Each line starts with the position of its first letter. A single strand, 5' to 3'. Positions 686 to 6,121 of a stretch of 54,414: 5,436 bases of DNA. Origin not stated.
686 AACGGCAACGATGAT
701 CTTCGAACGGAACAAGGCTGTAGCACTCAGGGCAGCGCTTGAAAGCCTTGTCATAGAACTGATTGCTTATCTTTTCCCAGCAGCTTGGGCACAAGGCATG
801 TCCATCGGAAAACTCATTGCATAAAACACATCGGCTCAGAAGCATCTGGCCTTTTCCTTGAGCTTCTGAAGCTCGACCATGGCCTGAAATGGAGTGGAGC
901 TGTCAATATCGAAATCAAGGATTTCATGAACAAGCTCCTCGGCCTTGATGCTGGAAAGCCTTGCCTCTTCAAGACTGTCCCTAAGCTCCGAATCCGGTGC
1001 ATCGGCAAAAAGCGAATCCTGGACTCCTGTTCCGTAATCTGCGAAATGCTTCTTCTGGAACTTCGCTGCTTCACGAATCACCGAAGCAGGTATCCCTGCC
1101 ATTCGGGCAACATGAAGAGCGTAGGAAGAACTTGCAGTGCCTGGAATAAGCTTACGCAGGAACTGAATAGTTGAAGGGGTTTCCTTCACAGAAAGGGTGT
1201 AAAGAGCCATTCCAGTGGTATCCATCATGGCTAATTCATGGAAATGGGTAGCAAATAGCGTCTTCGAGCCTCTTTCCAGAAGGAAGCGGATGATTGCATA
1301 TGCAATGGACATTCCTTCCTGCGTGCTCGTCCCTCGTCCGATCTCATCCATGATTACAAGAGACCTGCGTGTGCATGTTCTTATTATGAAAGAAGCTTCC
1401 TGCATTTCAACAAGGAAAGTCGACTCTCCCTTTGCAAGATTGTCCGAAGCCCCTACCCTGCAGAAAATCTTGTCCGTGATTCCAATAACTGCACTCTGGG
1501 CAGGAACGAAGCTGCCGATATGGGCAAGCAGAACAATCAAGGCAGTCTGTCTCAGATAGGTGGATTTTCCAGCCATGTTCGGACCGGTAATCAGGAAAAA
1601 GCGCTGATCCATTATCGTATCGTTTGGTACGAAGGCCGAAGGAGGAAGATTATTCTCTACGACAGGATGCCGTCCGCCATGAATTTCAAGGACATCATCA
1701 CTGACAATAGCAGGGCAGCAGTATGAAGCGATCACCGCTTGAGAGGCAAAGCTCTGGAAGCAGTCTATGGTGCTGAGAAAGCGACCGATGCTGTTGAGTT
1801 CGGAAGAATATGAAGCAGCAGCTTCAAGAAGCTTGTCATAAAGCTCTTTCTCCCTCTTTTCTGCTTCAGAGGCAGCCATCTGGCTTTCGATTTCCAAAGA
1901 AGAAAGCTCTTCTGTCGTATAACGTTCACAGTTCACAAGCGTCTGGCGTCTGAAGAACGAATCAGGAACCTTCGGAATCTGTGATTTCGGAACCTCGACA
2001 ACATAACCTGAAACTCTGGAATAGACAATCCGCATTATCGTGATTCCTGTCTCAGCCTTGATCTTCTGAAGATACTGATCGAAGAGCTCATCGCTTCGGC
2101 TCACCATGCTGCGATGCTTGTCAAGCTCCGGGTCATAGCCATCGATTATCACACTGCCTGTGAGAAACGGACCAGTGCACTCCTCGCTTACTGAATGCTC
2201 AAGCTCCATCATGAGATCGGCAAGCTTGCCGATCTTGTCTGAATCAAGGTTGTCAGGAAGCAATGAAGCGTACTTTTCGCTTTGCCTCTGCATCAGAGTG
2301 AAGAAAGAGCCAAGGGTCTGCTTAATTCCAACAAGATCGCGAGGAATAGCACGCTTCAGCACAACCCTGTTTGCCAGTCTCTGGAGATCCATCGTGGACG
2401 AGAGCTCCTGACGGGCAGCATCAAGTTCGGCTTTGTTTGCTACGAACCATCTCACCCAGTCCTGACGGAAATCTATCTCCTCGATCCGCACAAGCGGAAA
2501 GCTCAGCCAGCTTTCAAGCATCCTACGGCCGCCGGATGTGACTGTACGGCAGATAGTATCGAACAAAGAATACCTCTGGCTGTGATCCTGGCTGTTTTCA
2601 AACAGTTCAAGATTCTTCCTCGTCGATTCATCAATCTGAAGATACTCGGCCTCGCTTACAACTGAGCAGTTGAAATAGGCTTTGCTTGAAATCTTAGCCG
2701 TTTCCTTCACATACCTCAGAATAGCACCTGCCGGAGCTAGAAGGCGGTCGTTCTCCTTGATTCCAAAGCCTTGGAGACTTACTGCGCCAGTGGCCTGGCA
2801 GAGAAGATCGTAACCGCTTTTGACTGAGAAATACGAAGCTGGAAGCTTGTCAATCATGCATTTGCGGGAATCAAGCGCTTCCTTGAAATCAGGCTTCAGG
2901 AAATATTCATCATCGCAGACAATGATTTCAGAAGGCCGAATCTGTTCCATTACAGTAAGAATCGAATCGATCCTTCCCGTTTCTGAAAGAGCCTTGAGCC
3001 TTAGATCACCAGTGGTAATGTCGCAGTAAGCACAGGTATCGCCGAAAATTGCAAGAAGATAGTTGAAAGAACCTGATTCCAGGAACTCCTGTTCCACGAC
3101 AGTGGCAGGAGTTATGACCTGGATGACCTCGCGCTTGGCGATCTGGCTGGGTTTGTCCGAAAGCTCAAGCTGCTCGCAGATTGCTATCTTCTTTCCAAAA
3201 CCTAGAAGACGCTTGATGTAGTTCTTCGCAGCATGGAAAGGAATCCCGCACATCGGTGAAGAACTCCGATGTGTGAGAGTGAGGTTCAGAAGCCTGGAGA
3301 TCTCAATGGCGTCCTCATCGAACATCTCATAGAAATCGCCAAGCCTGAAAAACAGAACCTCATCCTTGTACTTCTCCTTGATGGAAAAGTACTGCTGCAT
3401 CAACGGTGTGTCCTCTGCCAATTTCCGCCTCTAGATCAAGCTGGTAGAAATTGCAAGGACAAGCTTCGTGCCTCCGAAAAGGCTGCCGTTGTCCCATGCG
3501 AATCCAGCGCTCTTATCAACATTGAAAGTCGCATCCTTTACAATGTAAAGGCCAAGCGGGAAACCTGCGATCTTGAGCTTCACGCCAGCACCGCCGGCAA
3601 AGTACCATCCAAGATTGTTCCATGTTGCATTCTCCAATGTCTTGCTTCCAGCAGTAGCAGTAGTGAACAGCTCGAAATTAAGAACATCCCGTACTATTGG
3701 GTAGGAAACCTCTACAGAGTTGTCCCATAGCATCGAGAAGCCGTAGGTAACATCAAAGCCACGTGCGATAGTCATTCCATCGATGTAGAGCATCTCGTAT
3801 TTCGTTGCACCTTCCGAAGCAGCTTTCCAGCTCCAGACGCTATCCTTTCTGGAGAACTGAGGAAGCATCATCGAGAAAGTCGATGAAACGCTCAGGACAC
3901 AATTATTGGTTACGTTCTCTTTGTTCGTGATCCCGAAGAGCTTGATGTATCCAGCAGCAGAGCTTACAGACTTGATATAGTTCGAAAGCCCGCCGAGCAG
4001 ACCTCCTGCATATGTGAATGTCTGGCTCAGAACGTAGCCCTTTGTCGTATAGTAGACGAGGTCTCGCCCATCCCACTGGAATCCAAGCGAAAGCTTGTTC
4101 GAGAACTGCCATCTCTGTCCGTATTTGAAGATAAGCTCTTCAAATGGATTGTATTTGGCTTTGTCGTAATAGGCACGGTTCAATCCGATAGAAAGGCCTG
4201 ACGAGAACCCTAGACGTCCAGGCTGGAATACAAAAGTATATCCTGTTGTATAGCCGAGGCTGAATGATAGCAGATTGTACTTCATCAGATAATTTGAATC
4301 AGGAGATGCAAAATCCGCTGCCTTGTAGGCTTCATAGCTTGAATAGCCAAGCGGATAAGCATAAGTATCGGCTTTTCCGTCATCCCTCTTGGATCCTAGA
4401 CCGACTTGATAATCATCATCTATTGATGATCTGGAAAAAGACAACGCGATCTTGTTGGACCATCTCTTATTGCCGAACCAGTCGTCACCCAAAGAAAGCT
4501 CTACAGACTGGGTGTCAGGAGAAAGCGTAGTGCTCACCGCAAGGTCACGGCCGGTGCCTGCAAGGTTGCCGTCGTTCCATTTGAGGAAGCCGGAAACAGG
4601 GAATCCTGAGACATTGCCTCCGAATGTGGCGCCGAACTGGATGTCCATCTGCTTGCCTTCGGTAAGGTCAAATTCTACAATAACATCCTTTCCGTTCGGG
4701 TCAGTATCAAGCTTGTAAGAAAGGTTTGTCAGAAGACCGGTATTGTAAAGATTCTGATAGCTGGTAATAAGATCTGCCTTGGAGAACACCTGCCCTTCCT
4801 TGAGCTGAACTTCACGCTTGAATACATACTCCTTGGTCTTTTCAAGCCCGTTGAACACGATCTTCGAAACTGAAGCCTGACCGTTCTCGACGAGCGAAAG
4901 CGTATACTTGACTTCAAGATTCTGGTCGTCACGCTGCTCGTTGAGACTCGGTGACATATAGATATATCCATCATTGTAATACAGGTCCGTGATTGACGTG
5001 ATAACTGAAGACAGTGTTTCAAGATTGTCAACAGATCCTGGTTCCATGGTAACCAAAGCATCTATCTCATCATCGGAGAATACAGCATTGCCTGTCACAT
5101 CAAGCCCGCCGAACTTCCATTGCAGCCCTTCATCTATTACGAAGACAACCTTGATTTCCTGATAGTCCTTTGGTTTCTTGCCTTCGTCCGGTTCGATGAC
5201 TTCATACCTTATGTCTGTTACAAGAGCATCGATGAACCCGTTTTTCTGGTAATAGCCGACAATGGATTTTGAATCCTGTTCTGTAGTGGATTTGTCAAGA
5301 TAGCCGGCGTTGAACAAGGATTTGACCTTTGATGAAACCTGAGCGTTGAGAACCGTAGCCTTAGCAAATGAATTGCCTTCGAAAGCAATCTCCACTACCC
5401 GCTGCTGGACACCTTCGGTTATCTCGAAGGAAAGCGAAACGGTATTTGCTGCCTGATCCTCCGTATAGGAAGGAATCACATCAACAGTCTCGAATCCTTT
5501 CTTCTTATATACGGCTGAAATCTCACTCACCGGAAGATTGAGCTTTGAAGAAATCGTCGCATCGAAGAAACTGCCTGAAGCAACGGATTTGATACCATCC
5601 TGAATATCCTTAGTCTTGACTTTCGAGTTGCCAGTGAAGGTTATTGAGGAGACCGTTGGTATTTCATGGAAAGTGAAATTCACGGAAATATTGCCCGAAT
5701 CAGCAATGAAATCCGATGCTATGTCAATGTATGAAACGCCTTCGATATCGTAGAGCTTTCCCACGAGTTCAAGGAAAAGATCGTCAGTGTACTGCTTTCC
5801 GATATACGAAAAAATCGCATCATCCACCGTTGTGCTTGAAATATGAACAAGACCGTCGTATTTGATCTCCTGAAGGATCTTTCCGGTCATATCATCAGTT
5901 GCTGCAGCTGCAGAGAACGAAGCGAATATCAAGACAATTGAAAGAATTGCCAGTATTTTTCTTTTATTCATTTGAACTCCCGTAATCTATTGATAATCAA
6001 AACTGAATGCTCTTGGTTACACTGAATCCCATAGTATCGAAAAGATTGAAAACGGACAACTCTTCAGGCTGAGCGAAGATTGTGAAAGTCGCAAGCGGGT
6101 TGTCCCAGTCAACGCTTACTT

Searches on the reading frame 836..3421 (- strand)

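Call 85: search_protein_families(library=pfam, proteins=[window:836-3421:-], max_evalue=0.001)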
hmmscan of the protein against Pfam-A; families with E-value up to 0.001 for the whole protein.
window:836-3421:- (861 aa): 5 families
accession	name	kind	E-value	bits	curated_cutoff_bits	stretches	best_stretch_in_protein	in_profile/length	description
PF00488.27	MutS_V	-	1.4e-73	247.4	30.2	1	610-790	2-185/188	MutS domain V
PF05192.23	MutS_III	-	1.6e-38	133.5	34.1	1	266-559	1-194/194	MutS domain III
PF01624.25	MutS_I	-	4.2e-38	130.5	20.6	1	5-111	1-112/113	MutS domain I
PF05190.23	MutS_IV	-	6.3e-22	78.1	22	1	428-516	1-89/92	MutS family domain IV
PF05188.22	MutS_II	-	8.1e-12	46.1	25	1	130-243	16-126/133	MutS domain II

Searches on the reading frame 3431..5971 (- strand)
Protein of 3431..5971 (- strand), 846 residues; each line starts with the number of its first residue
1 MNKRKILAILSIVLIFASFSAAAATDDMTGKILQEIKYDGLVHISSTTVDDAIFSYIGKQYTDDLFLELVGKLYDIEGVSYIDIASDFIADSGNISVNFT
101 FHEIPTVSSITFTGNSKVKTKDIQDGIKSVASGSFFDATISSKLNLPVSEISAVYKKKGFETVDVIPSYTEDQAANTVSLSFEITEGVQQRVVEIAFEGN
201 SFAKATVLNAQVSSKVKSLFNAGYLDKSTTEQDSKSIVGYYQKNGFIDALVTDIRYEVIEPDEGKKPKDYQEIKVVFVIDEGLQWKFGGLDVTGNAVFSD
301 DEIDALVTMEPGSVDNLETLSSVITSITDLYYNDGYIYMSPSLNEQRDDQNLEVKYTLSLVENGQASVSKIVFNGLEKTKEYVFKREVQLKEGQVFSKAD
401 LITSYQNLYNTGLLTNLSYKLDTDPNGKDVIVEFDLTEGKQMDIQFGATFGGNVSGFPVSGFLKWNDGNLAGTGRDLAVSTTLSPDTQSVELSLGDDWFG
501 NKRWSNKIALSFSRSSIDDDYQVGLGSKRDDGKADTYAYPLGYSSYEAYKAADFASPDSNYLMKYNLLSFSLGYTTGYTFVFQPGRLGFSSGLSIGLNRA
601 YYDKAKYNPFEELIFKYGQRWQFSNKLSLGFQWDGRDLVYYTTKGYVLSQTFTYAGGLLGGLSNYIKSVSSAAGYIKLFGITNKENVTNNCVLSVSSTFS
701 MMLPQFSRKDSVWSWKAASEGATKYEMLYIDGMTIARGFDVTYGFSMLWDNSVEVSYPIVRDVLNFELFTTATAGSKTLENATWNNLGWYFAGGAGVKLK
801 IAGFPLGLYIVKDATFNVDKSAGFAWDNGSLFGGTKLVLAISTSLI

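Call 85: search_protein_families(library=pfam, proteins=[window:3431-5971:-], max_evalue=0.001)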
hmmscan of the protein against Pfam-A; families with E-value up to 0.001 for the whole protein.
window:3431-5971:- (846 aa): 3 families
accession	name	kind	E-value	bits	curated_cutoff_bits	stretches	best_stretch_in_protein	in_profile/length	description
PF07244.20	POTRA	-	1.4e-32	112.7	21.3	4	367-439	2-79/79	Surface antigen variable number repeat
PF01103.29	Omp85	-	4.5e-12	46.6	24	1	469-770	1-256/325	Omp85 superfamily domain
PF08479.16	POTRA_2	-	1e-07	32.2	24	1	290-346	6-62/76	POTRA domain, ShlB-type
